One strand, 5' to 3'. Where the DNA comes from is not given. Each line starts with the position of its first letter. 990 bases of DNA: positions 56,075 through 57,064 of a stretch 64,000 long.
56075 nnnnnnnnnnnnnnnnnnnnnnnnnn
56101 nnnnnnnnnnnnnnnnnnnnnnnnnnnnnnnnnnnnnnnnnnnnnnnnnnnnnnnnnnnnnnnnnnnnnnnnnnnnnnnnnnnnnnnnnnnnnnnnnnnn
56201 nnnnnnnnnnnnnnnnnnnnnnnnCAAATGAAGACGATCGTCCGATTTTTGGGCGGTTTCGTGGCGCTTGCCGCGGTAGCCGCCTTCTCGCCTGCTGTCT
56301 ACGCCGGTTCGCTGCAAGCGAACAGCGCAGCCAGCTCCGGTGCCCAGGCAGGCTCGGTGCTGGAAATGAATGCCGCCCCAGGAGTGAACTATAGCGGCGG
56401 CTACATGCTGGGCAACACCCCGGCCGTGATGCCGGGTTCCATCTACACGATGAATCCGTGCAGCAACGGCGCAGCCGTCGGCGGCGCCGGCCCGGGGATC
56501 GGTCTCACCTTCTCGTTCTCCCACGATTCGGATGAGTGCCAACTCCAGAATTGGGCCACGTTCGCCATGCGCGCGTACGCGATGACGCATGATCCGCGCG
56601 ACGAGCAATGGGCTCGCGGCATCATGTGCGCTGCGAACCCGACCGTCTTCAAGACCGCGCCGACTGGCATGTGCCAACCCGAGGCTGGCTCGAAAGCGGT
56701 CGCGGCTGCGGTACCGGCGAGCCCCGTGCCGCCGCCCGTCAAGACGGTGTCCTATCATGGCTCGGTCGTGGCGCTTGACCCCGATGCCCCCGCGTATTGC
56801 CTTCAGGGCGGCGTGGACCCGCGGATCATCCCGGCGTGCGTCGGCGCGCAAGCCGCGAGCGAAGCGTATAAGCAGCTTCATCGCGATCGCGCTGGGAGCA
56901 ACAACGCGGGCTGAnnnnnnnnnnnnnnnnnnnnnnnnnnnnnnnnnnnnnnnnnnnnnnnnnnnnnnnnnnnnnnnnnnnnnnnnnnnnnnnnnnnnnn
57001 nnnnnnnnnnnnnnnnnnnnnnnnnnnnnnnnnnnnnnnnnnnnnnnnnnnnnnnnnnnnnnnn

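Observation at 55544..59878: The str operon (rpsL-rpsG-fusA) is interrupted by a 4.3-kb composite insertion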

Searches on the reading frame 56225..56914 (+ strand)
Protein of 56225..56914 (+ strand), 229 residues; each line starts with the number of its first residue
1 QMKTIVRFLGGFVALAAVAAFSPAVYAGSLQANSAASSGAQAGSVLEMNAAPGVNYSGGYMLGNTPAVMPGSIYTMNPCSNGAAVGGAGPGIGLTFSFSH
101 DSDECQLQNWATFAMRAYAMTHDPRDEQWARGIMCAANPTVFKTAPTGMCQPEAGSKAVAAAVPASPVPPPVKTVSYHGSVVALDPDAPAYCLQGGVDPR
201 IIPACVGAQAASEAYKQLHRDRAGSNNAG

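Call 3: search_protein_families(library=pfam, proteins=[window:56225-56914:+], max_evalue=0.01)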
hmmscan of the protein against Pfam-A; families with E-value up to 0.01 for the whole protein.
window:56225-56914:+ (229 aa): 0 families

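Call 17: find_encoding_contigs(protein=window:56228-56914:+, flank=8000, max_places=10)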
Protein window:56228-56914:+ (228 aa): 2 contigs read that carry it; 1 place shown.
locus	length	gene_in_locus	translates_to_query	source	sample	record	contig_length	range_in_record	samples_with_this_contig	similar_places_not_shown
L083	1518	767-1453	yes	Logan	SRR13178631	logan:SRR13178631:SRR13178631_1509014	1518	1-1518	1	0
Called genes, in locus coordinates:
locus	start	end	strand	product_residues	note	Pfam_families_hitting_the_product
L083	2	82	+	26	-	?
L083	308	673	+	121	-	-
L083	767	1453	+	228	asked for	-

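Call 21: find_homologous_proteins(query=window:56228-56914:+, max_evalue=0.001)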
Query window:56228-56914:+ (228 aa): 1 proteins with E <= 0.001 among 3265 candidates.
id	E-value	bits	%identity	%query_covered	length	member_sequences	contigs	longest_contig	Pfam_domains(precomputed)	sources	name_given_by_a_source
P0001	2.7e-146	503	100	100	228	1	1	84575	-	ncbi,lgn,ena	-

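Call 23: search_protein_families(library=phrogs, proteins=[window:56228-56914:+], max_evalue=0.01)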
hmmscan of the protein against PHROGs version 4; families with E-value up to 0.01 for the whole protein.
window:56228-56914:+ (228 aa): 0 families

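Call 24: search_protein_families(library=ncbifam, proteins=[window:56228-56914:+], max_evalue=0.01)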
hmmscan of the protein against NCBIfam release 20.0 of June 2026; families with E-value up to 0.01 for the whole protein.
window:56228-56914:+ (228 aa): 0 families

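Call 27: search_protein_representatives(protein=window:56228-56914:+)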
Query: 228 residues. Proteins with E-value up to 0.001 (for the whole library): 70; up to 1e-10: 7; up to 1e-30: 2. The best 70 are listed.
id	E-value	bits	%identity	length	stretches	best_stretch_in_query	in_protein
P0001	8.6e-147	502.9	100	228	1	1-228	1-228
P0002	3.3e-31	124.9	74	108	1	141-222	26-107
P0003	4.2e-27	111.5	46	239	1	6-171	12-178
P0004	5.6e-19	84.9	37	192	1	5-172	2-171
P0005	3.8e-17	78.9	35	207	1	11-194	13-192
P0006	7.0e-12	61.7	39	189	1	21-170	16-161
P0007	3.7e-11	59.4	39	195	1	26-181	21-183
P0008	7.4e-10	55.1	31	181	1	31-179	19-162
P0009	7.6e-10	55.1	40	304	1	54-176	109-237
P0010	8.9e-10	54.8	40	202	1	31-170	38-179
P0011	1.4e-09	54.2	33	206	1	15-174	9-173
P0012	1.8e-09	53.9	35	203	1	20-137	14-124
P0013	3.7e-09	52.8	31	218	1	9-200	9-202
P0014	1.4e-08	50.9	38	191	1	11-170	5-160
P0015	1.7e-08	50.6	35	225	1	30-182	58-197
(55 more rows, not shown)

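Call 29: list_cluster_members(proteins=[P0002, P0003, P0004, P0005, P0006, P0007, P0008, P0009, P0010, P0011])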
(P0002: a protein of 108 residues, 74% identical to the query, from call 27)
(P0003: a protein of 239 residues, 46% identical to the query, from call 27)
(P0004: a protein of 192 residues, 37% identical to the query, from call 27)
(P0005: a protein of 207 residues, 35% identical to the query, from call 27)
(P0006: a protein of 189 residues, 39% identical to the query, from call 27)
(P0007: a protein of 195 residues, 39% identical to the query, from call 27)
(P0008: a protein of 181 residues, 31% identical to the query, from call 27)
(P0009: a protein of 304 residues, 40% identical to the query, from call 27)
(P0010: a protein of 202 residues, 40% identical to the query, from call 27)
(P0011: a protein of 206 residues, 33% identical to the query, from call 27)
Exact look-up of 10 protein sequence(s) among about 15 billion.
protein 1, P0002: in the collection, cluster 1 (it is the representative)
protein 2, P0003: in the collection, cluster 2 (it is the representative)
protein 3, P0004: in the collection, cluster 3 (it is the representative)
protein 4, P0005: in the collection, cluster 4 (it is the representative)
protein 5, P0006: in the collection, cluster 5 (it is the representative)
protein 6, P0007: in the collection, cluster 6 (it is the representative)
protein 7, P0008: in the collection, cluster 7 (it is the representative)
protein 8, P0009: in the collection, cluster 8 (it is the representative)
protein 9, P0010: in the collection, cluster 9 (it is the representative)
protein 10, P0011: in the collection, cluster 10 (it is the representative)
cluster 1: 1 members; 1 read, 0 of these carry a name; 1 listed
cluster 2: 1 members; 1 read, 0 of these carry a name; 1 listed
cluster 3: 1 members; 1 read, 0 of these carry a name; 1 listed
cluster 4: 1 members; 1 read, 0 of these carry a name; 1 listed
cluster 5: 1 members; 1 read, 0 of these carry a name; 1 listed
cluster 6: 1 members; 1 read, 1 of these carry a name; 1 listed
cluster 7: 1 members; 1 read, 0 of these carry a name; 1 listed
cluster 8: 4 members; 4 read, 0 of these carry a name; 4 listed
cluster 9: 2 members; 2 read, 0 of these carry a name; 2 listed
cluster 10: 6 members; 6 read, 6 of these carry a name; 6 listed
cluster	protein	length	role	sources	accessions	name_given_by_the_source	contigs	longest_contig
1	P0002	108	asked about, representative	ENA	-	-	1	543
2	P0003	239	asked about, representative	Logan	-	-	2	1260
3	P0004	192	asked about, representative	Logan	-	-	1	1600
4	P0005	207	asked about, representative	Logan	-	-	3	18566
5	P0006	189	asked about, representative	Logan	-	-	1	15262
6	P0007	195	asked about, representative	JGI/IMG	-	hypothetical protein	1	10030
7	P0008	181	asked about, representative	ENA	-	-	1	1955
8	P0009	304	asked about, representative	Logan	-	-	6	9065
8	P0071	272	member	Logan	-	-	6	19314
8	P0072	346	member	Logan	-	-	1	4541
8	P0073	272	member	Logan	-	-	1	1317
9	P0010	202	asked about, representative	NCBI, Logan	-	-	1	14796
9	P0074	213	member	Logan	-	-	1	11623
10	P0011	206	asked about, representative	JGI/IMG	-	hypothetical protein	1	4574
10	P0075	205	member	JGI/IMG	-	hypothetical protein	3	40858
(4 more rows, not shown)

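Call 31: find_encoding_contigs(protein=P0005, flank=6000, max_places=2)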
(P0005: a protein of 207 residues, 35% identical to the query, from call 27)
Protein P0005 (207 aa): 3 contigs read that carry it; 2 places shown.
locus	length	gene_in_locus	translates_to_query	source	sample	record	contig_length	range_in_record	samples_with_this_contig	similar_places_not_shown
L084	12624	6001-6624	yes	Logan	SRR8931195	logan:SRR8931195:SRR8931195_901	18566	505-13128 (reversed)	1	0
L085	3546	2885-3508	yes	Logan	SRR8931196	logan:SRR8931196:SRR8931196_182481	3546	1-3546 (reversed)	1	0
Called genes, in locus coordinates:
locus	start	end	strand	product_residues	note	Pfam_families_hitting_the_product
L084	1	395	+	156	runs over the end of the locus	PF01625:PMSR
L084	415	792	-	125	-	PF01641:SelR, PF03226:Yippee-Mis18 (weak)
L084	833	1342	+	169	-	PF07884:VKOR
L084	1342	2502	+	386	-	PF26514:DUF8173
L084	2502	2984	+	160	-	PF00578:AhpC-TSA, PF08534:Redoxin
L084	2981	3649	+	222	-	PF00730:HhH-GPD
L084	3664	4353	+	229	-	PF00702:Hydrolase, PF12710:HAD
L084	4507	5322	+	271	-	PF00730:HhH-GPD, PF00633:HHH (weak)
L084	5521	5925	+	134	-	-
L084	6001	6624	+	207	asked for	-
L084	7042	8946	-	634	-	PF00753:Lactamase_B, PF12706:Lactamase_B_2, PF22505:RNase_J_b_CASP, PF17770:RNase_J_C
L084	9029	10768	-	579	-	PF00496:SBP_bac_5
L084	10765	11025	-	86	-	PF03840:SecG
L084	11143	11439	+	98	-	PF00166:Cpn10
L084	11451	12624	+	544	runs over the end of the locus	PF00118:Cpn60_TCP1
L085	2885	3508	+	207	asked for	-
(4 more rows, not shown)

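Call 32: find_encoding_contigs(protein=P0010, flank=6000, max_places=2)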
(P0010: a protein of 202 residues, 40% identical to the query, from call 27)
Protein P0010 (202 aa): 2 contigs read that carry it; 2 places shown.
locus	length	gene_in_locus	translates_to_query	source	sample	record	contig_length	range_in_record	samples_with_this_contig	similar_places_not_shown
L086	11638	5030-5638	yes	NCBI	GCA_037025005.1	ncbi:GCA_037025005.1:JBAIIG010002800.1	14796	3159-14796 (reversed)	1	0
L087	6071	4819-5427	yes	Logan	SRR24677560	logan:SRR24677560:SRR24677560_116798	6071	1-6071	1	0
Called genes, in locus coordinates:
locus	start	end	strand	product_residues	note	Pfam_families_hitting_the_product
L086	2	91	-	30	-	?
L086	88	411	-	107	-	PF08299:Bac_DnaA_C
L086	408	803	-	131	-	-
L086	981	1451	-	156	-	PF05866:RusA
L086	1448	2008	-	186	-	-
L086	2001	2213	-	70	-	-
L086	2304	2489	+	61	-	-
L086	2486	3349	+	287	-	PF04404:ERF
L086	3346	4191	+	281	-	PF09588:YqaJ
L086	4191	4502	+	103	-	PF06147:DUF968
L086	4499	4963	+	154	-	-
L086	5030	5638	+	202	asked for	-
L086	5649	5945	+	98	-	-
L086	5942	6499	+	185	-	PF14354:Lar_restr_allev, PF04448:DUF551 (weak)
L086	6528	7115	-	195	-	PF00182:Glyco_hydro_19 (weak)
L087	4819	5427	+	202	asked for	-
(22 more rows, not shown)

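Call 63: search_protein_families(library=pfam, alignment_id=A3, max_evalue=0.01)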
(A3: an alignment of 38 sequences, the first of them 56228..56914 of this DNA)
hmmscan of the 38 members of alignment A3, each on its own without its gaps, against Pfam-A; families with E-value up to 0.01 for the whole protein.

A. member 1, window:56228-56914:+ (228 aa): 0 families

B. families by the number of members that match (of 38 scanned): 3 families
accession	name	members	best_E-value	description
PF21827.1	New_glue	2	0.0023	New glue protein family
PF05681.19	Fumerase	1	0.0021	Fumarate hydratase (Fumerase)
PF07172.16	GRP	1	0.0055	Glycine rich protein family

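Call 64: search_solved_structures(query=A3, max_evalue=1)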
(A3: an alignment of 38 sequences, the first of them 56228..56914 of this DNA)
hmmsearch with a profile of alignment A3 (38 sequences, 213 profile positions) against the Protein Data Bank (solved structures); distinct sequences matched with E-value up to 1: 5.
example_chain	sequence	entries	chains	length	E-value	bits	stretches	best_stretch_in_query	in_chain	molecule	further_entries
6td6_B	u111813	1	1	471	0.14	15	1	10-82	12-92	Protein hedgehog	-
9m2c_A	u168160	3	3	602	0.2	14.6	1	4-43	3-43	PQQ-binding-like beta-propeller repeat protein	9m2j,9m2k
4ce4_S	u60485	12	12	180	0.71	12.7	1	124-165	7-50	MRPL18 | MITORIBOSOMAL PROTEIN UL18M, MRPL18 | Mitochondrial ribosomal protein L18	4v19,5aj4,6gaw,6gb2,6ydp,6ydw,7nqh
6l4u_3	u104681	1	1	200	0.87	12.5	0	2-45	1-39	Fucoxanthin chlorophyll a/c-binding protein Lhcr2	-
9dbf_A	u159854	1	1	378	0.99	12.3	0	55-141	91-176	Tet4 Variant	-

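Call 66: predict_structure(alignment_id=A3)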
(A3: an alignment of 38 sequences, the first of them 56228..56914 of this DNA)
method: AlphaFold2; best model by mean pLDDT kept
length: 228 residues; sequences in the alignment: 38
mean_pLDDT: 73.6   pTM: 0.40
mean pLDDT of the five models: 73.6, 73.1, 72.4, 72.0, 71.1
residues with pLDDT >= 90: 43; 70-90: 96; 50-70: 58; < 50: 31
segments of 3 or more residues with pLDDT < 50: 24-49
pLDDT, mean of each block of 10 residues (from residue 1): 57 66 47 41 45 53 59 72 79 82 90 97 95 93 92 66 70 85 88 83 83 82 68
secondary structure, 60 per line:
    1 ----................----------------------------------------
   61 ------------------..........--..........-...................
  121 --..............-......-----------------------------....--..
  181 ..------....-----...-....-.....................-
elements in order: H5-20 E79-88 E91-100 H102-120 H123-136 H138-143 E173-176 E179-182 H189-192 H202-205 H207-227

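Call 68: fold_search(model_id=the predicted structure, library=pdb)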
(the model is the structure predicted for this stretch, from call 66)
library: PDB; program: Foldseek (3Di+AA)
matches with E <= 10: 50; with E <= 0.001: 0
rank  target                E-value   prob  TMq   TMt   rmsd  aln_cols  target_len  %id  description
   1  9cp7_B                2.6e+00  0.15  0.15  0.08   7.9        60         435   18  Crystal structure of DHPS-3-dehydrogenase, HpsN from Cupriavidus pinatubonensis in complex with product analogue (L-cy (released 2024-09-25)
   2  3p5j_B                2.6e+00  0.14  0.13  0.16   5.6        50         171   14  The structure of the human RNase H2 complex defines key interaction interfaces relevant to enzyme function and human d (released 2010-11-17)
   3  9cp7_A                3.5e+00  0.12  0.14  0.08   7.9        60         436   18  Crystal structure of DHPS-3-dehydrogenase, HpsN from Cupriavidus pinatubonensis in complex with product analogue (L-cy (released 2024-09-25)
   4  9cp9_A                3.7e+00  0.12  0.14  0.08   7.9        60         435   18  Crystal structure of DHPS-3-dehydrogenase, HpsN H319A variant from Cupriavidus pinatubonensis in complex with substrat (released 2024-09-25)
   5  5tqh_B                4.8e+00  0.04  0.11  0.07  12.8        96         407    4  IDH1 R132H mutant in complex with IDH889 (released 2017-01-25)
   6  6tpj_B                4.8e+00  0.02  0.08  0.05  11.8        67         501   10  Crystal structure of the Orexin-2 receptor in complex with suvorexant at 2.76 A resolution (released 2020-01-01)
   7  8vhe_D                5.1e+00  0.04  0.12  0.07  13.7        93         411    5  Crystal Structure of Human IDH1 R132Q in Complex with NADPH-TCEP Adduct (released 2024-04-24)
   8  8yka_1                5.1e+00  0.02  0.09  0.05  18.6        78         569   13  Cryo-EM structure of P97-VCPIP1 complex (released 2024-10-02)
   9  8v37_A                5.4e+00  0.10  0.15  0.09   7.6        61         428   18  Crystal structure of HpsN D352A mutant from Cupriavidus pinatubonensis in complex with NAD+ (released 2024-09-25)
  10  6tda_K                5.8e+00  0.03  0.11  0.11  16.2        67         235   13  Structure of SWI/SNF chromatin remodeler RSC bound to a nucleosome (released 2020-03-18)
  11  5yzi_B                6.1e+00  0.04  0.12  0.08  12.5        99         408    4  Crystal Structure of Mouse Cytosolic Isocitrate Dehydrogenase complexed with Cadmium (released 2018-07-04)
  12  9lfy_A                6.5e+00  0.38  0.16  0.11   3.3        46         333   17  Complex crystal structure of transaldolase AprG with GalNAc from Streptoalloteichus tenebrarius (released 2025-09-24)
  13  9lfy_B                6.5e+00  0.38  0.16  0.11   3.3        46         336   17  Complex crystal structure of transaldolase AprG with GalNAc from Streptoalloteichus tenebrarius (released 2025-09-24)
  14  4g07                  6.5e+00  0.13  0.15  0.08   7.1        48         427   10  The crystal structure of the C366S mutant of HDH from Brucella suis (released 2013-09-04)
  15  7y83_D                6.5e+00  0.05  0.11  0.05   8.2        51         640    8  CryoEM structure of type III-E CRISPR Craspase gRAMP-crRNA in complex with TPR-CHAT protease bound to non-self RNA tar (released 2022-12-14)
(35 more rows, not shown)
